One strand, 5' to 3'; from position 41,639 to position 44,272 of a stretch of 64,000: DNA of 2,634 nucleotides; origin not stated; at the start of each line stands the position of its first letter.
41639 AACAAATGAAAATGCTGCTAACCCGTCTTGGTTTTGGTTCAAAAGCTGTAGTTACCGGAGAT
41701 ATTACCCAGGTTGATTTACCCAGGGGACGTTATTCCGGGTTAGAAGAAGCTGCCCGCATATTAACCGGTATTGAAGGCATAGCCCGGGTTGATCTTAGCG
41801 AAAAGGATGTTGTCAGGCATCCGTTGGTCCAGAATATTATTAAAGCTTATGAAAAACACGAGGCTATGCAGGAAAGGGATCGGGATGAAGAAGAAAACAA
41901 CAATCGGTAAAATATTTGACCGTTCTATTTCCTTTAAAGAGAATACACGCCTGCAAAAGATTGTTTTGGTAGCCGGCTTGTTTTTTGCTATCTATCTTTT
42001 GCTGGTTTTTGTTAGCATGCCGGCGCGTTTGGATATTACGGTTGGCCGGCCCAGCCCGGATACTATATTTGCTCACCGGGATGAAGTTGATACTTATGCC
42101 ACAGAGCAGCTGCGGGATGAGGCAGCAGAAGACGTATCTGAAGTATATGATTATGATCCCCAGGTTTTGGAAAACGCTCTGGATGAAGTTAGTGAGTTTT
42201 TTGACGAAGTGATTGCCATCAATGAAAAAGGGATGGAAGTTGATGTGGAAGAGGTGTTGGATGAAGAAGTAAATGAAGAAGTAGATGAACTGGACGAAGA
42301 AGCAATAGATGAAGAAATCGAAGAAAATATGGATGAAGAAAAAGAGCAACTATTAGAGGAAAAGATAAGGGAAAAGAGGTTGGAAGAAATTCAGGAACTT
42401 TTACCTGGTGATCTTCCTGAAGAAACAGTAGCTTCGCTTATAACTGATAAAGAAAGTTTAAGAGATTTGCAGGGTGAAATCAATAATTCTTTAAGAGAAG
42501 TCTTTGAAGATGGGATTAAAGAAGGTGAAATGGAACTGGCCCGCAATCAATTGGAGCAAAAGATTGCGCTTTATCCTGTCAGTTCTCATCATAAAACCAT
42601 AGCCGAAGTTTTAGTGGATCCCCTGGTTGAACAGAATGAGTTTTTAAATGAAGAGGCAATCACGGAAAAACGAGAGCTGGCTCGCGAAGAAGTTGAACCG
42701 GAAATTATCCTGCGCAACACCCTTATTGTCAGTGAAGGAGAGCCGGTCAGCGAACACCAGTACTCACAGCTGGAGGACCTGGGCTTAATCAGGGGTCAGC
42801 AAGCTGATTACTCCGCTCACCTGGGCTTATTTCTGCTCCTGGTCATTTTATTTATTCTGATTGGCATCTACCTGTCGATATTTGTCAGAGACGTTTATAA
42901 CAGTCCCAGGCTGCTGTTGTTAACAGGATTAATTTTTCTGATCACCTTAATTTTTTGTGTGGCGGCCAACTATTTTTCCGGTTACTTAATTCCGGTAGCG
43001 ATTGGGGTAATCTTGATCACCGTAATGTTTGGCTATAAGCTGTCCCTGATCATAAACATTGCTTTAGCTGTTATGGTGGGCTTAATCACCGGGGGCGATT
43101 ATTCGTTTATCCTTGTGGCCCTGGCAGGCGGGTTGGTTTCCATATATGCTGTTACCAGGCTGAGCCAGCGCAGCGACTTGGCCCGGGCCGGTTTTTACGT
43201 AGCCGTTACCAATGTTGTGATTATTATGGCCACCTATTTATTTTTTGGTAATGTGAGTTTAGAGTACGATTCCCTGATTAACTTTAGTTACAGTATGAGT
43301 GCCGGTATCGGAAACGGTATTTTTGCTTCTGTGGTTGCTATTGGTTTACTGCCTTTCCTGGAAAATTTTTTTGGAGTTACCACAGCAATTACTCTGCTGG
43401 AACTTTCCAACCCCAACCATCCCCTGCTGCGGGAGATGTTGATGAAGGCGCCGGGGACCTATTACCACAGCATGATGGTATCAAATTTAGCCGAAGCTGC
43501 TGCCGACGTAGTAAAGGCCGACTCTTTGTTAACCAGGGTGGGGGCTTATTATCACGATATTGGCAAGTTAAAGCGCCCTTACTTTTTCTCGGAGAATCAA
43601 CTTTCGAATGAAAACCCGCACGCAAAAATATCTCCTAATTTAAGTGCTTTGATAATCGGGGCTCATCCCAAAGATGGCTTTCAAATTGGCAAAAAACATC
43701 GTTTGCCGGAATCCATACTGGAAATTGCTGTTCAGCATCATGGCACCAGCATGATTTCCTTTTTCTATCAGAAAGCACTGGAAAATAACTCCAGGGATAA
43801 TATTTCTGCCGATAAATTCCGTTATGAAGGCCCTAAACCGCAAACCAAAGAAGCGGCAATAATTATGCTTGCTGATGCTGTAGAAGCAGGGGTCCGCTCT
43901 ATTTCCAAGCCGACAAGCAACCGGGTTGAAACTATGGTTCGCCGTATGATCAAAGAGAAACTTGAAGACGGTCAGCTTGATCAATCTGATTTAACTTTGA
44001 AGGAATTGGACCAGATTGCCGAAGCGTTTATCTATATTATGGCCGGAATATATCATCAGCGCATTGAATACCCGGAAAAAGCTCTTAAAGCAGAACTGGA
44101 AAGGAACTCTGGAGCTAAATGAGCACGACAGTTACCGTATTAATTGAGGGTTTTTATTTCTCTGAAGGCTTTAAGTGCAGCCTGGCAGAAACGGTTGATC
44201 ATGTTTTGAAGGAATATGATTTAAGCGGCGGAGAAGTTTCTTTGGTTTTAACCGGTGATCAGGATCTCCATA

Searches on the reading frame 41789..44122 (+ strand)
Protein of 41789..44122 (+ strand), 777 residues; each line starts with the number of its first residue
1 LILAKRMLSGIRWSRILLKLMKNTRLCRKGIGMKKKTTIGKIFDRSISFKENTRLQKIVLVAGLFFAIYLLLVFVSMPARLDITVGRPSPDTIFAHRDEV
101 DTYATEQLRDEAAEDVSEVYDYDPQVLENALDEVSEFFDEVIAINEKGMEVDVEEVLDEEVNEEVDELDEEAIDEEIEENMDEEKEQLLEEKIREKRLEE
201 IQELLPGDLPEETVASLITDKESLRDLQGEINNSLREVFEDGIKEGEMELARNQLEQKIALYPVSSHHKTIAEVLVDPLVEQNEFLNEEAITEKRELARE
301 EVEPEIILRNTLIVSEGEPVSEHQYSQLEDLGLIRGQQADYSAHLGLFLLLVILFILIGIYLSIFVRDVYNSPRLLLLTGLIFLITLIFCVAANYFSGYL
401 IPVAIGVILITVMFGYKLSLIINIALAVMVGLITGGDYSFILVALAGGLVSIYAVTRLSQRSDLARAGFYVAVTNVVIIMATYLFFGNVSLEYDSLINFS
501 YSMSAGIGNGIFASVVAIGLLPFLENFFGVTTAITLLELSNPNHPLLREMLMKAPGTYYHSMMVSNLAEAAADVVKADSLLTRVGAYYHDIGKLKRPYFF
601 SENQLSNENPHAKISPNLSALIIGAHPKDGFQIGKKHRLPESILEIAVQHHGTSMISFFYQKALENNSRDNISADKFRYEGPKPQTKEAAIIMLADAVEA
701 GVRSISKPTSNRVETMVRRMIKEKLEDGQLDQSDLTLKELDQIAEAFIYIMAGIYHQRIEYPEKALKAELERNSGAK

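Call 48: search_protein_families(library=pfam, proteins=[window:41789-44122:+], max_evalue=0.000001)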
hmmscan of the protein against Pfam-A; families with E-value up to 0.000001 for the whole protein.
window:41789-44122:+ (777 aa): 3 families
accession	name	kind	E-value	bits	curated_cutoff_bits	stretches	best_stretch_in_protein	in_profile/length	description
PF07697.16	7TMR-HDED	-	9e-40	137.5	27.6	1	85-335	2-224/224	7TM-HD extracellular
PF07698.17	7TM-7TMR_HD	-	2.1e-35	122.8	29.4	1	345-532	5-190/190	7TM receptor with intracellular HD hydrolase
PF01966.28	HD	-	1.7e-17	64.2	22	1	557-700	1-115/116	HD domain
